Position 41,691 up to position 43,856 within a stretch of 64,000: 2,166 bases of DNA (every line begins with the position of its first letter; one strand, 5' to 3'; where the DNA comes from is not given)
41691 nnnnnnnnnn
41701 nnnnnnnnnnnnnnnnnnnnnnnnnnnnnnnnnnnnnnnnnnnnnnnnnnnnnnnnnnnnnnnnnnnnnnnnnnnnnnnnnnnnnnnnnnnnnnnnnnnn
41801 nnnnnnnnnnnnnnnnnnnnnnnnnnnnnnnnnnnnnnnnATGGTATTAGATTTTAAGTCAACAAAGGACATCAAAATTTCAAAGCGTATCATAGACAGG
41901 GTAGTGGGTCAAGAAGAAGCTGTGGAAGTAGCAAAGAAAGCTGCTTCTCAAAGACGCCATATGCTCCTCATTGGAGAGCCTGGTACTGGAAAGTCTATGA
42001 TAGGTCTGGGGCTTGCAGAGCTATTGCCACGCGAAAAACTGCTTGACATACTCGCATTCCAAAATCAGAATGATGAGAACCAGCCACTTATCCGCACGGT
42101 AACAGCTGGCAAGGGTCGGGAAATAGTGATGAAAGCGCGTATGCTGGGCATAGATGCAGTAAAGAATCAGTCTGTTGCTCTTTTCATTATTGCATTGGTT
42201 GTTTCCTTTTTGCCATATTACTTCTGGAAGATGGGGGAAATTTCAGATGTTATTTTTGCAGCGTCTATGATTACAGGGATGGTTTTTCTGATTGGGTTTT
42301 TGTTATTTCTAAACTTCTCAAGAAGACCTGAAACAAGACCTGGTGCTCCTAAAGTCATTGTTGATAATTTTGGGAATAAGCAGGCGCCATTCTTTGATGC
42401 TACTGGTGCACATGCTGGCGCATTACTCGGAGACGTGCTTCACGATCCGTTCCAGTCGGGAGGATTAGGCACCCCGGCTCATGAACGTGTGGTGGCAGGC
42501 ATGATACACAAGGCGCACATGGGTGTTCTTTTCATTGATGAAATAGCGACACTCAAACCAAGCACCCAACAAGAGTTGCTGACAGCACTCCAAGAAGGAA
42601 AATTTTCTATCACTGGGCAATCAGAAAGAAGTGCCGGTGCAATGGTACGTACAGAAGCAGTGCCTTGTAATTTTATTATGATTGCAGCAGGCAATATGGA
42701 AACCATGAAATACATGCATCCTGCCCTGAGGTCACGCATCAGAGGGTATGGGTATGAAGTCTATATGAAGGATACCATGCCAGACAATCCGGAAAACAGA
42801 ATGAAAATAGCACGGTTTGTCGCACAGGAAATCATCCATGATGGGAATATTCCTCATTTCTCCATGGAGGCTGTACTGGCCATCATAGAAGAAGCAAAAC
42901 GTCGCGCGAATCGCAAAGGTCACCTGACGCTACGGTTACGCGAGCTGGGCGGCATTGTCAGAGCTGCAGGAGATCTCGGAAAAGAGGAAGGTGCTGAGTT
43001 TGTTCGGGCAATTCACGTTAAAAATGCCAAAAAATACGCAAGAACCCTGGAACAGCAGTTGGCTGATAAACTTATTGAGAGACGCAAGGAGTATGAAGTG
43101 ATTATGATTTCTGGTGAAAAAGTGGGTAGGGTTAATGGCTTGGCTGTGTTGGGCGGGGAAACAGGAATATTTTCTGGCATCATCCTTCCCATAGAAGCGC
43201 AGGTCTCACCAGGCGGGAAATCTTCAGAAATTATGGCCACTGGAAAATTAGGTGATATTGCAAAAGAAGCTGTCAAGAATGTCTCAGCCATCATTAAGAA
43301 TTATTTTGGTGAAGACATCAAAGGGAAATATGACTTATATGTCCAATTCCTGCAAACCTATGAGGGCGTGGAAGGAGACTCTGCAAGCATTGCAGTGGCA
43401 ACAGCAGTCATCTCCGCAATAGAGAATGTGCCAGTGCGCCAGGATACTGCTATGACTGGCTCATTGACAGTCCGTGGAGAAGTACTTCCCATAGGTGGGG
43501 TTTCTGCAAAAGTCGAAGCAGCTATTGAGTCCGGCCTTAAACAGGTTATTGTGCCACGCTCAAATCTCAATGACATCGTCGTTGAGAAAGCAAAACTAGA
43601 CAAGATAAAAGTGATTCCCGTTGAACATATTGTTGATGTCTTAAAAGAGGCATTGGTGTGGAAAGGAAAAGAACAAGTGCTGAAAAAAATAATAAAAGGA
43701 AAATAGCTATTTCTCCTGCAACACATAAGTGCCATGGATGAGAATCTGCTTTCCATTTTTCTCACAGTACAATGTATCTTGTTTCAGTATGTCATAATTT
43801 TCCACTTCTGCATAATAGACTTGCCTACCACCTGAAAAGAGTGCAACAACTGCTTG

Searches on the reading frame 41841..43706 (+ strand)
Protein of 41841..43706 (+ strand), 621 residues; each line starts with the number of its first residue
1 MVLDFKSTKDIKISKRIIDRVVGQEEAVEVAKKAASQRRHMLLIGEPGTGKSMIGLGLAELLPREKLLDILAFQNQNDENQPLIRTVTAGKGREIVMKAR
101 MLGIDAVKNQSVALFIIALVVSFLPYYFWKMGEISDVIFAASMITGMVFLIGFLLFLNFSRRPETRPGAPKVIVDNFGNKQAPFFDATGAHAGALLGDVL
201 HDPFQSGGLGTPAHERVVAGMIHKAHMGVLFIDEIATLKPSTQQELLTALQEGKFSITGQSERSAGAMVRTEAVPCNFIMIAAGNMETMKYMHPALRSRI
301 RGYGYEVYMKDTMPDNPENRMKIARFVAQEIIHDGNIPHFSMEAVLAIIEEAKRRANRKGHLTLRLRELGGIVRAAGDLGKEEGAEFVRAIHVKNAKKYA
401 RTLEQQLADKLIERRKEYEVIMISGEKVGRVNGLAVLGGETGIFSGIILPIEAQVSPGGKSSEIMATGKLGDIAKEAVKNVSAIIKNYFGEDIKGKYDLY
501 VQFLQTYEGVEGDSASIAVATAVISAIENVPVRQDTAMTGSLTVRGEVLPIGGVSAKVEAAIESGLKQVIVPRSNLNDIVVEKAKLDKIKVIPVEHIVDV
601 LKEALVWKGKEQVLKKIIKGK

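Call 15: find_related_loci(query=window:41841-43706:+, collection=genome_contigs, flank=4000)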
Query window:41841-43706:+ (621 aa) in genome_contigs; peptide patterns used: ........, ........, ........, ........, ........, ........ (x = any residue, [..] = any of these).
23 stretches matched a pattern; 1 encode a relative of the query (tblastn E <= 1e-3); 1 distinct loci.
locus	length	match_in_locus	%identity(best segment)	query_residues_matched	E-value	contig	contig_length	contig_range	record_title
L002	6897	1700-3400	68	52-618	0e+0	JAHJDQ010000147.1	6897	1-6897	MAG: Nanoarchaeota archaeon isolate Modern_marine.mb.67 Modern_marine.mb.67_k141_1975021, whole genome shotgun sequence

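Call 25: find_homologous_proteins(query=window:41841-43706:+, max_evalue=1e-50)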
Query window:41841-43706:+ (621 aa): 8000 proteins with E <= 1e-50 among 8000 candidates; the best 120 are listed.
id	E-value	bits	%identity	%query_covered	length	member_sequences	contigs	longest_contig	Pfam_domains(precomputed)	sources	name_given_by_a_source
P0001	0.0e+0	1348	100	100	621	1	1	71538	PF20030.6,PF00158.33,PF20436.5,PF05362.20,PF00004.36,PF07728.21,PF01078.28,PF13541.13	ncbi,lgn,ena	-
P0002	0.0e+0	1166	85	100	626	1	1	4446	PF20030.6,PF00158.33,PF20436.5,PF05362.20,PF07728.21,PF01078.28,PF13541.13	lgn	-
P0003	0.0e+0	1159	84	100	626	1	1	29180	PF20030.6,PF00158.33,PF20436.5,PF05362.20,PF07728.21,PF01078.28,PF13541.13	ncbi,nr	ncbi:ATP-dependent protease LonB [Candidatus Woesearchaeota archaeon]|nr:ATP-dependent protease LonB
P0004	0.0e+0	1142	82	100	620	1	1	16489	PF20030.6,PF13654.13,PF00158.33,PF20436.5,PF05362.20,PF07728.21,PF01078.28,PF13541.13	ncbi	-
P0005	0.0e+0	1137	83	99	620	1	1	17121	PF20030.6,PF13654.13,PF00158.33,PF20436.5,PF05362.20,PF07728.21,PF01078.28,PF13541.13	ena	-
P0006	0.0e+0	1112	85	67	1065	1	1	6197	PF20030.6,PF00158.33,PF20436.5,PF05362.20,PF07728.21,PF01078.28,PF13541.13,PF14890.12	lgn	-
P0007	0.0e+0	1017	74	99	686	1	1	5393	PF20030.6,PF00158.33,PF20436.5,PF05362.20,PF00004.36,PF13401.13,PF07728.21,PF01078.28,PF13541.13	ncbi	-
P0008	6.1e-298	1007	73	100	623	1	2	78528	PF20030.6,PF13654.13,PF20436.5,PF00493.30,PF00004.36,PF13401.13,PF05496.19,PF14532.13,PF07728.21,PF13541.13,PF00158.33,PF05362.20,PF01078.28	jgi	jgi:ATP-dependent Lon protease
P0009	7.3e-298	1007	73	100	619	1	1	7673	PF20030.6,PF13654.13,PF20436.5,PF00493.30,PF00004.36,PF13401.13,PF05496.19,PF07728.21,PF13541.13,PF00158.33,PF05362.20,PF01078.28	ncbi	-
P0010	8.5e-298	1007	73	99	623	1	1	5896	PF20030.6,PF00158.33,PF20436.5,PF05362.20,PF00004.36,PF13401.13,PF05496.19,PF07728.21,PF01078.28,PF13541.13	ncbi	-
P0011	1.4e-297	1006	74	99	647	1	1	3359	PF20030.6,PF00158.33,PF20436.5,PF05362.20,PF00004.36,PF13401.13,PF07728.21,PF01078.28,PF13541.13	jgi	jgi:ATP-dependent Lon protease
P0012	3.3e-296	1002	73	99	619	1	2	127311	PF20030.6,PF00158.33,PF20436.5,PF05362.20,PF00004.36,PF05496.19,PF07728.21,PF01078.28,PF13541.13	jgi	jgi:Lon-like ATP-dependent protease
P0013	3.4e-295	998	73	99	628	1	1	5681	PF20030.6,PF00158.33,PF20436.5,PF05362.20,PF00004.36,PF13401.13,PF07728.21,PF01078.28,PF13541.13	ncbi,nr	ncbi:ATP-dependent protease LonB [Candidatus Woesearchaeota archaeon]|nr:ATP-dependent protease LonB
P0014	4.6e-295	998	73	99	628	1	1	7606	PF20030.6,PF00158.33,PF20436.5,PF05362.20,PF00004.36,PF13401.13,PF07728.21,PF01078.28,PF13541.13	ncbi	-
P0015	1.9e-293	992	71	100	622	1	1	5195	PF20030.6,PF00158.33,PF20436.5,PF05362.20,PF13401.13,PF07728.21,PF01078.28,PF13541.13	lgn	-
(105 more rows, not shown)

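Call 26: find_encoding_contigs(protein=P0003, flank=10000, max_places=2)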
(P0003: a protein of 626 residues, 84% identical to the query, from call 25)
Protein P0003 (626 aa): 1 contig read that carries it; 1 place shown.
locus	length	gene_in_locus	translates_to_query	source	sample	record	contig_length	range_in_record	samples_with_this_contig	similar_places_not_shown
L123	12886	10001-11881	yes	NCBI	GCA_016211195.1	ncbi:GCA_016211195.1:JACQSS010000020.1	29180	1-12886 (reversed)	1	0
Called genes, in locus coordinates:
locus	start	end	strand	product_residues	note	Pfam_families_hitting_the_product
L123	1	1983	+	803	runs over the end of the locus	PF00403:HMA, PF00122:E1-E2_ATPase, PF00702:Hydrolase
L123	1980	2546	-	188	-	PF04252:SFM1-like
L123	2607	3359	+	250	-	PF01026:TatD_DNase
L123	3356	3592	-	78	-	-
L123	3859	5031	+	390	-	PF00999:Na_H_Exchanger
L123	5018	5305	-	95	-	PF04010:DUF357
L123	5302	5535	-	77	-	PF01192:RNA_pol_Rpb6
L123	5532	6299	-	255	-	PF01138:RNase_PH, PF03725:RNase_PH_C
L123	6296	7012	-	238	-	PF01138:RNase_PH, PF03725:RNase_PH_C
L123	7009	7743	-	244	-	PF14382:ECR1_N (weak), PF22625:ECR1_N_2 (weak), PF21266:S1_RRP4 (weak), PF00013:KH_1 (weak), PF15985:KH_6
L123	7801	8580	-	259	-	PF01172:SBDS_N, PF20268:SBDS_C (weak)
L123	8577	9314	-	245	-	PF10584:Proteasome_A_N, PF00227:Proteasome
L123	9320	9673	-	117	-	PF01900:RNase_P_Rpp14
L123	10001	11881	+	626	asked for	PF01078:Mg_chelatase (weak), PF20030:bpMoxR (faint), PF07728:AAA_5 (faint), PF00158:Sigma54_activat, PF20436:LonB_AAA-LID, PF05362:Lon_C, PF13541:ChlI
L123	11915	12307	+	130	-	-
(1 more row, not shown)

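Call 27: find_encoding_contigs(protein=P0004, flank=10000, max_places=2)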
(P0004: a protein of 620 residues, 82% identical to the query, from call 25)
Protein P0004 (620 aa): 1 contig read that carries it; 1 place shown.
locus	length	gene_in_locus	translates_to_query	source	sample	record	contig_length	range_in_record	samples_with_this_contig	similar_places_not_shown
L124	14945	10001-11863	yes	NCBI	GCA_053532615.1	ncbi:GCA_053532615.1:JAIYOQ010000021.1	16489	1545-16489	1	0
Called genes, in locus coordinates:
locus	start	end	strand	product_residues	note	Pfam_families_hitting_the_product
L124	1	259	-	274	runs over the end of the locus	PF01370:Epimerase, PF04321:RmlD_sub_bind, PF02719:Polysacc_synt_2 (faint), PF16363:GDP_Man_Dehyd (weak)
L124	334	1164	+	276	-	PF02633:Creatininase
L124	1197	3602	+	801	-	PF00403:HMA, PF00122:E1-E2_ATPase, PF00702:Hydrolase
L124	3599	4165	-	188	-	PF04252:SFM1-like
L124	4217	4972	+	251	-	PF01026:TatD_DNase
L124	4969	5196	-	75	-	-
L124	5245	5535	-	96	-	PF04010:DUF357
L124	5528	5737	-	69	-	PF01192:RNA_pol_Rpb6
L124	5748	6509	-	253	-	PF01138:RNase_PH, PF03725:RNase_PH_C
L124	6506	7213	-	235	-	PF01138:RNase_PH, PF03725:RNase_PH_C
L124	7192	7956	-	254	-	PF14382:ECR1_N (weak), PF22625:ECR1_N_2 (weak), PF21266:S1_RRP4, PF00013:KH_1 (weak), PF15985:KH_6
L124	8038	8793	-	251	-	PF01172:SBDS_N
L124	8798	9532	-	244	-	PF10584:Proteasome_A_N, PF00227:Proteasome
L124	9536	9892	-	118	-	PF01900:RNase_P_Rpp14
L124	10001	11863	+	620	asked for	PF01078:Mg_chelatase (weak), PF20030:bpMoxR (faint), PF07728:AAA_5 (faint), PF13654:AAA_32 (faint), PF00158:Sigma54_activat, PF20436:LonB_AAA-LID (weak), PF05362:Lon_C, PF13541:ChlI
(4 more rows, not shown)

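Call 28: find_encoding_contigs(protein=P0005, flank=10000, max_places=2)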
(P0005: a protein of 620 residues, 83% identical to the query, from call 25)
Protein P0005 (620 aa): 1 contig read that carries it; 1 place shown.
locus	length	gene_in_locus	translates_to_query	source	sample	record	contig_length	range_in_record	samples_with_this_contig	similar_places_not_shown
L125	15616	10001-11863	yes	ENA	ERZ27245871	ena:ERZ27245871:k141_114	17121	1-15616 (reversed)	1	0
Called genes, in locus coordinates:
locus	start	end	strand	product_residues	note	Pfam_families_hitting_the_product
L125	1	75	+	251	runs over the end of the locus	PF01026:TatD_DNase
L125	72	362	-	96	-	-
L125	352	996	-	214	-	PF00078:RVT_1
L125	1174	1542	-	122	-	-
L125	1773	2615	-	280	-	-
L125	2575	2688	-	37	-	-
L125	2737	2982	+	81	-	PF26688:RHH_12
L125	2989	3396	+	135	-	PF10130:PIN_2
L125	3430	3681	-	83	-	-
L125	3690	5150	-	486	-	PF05496:RuvB_N (faint), PF01078:Mg_chelatase (faint), PF06068:TIP49 (faint), PF12775:AAA_7 (faint), PF00004:AAA, PF07728:AAA_5 (faint), PF17862:AAA_lid_3, PF00004:AAA, +3 more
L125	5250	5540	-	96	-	PF04010:DUF357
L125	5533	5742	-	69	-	PF01192:RNA_pol_Rpb6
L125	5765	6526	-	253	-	PF01138:RNase_PH, PF03725:RNase_PH_C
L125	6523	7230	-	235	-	PF01138:RNase_PH, PF03725:RNase_PH_C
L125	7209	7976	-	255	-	PF14382:ECR1_N (faint), PF22625:ECR1_N_2 (weak), PF21266:S1_RRP4, PF00013:KH_1 (weak), PF15985:KH_6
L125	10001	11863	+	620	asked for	PF01078:Mg_chelatase (weak), PF20030:bpMoxR (faint), PF07728:AAA_5 (faint), PF13654:AAA_32 (faint), PF00158:Sigma54_activat, PF20436:LonB_AAA-LID (weak), PF05362:Lon_C, PF13541:ChlI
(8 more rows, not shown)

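Call 57: find_encoding_contigs(protein=P0001, flank=1000, max_places=3)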
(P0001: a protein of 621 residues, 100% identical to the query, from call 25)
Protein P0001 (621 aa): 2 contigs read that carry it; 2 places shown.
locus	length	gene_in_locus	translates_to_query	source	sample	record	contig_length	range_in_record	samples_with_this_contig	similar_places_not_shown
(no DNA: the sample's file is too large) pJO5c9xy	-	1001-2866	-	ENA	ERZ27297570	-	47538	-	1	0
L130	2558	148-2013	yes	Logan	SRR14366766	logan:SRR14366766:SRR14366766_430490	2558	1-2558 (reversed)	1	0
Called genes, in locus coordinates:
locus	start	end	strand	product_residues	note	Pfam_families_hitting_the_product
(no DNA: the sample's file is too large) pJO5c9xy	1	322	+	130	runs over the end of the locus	-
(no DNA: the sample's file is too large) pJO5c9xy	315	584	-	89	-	PF13459:Fer4_15, PF13370:Fer4_13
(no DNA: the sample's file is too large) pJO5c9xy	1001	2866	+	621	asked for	PF01078:Mg_chelatase (weak), PF20030:bpMoxR (faint), PF00004:AAA (faint), PF07728:AAA_5 (faint), PF00158:Sigma54_activat, PF20436:LonB_AAA-LID (weak), PF05362:Lon_C, PF13541:ChlI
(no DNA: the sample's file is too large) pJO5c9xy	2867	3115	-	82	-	-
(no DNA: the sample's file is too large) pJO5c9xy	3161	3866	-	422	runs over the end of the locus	PF27218:MJ0043_C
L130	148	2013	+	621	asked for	PF01078:Mg_chelatase (weak), PF20030:bpMoxR (faint), PF00004:AAA (faint), PF07728:AAA_5 (faint), PF00158:Sigma54_activat, PF20436:LonB_AAA-LID (weak), PF05362:Lon_C, PF13541:ChlI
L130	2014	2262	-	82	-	-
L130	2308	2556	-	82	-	?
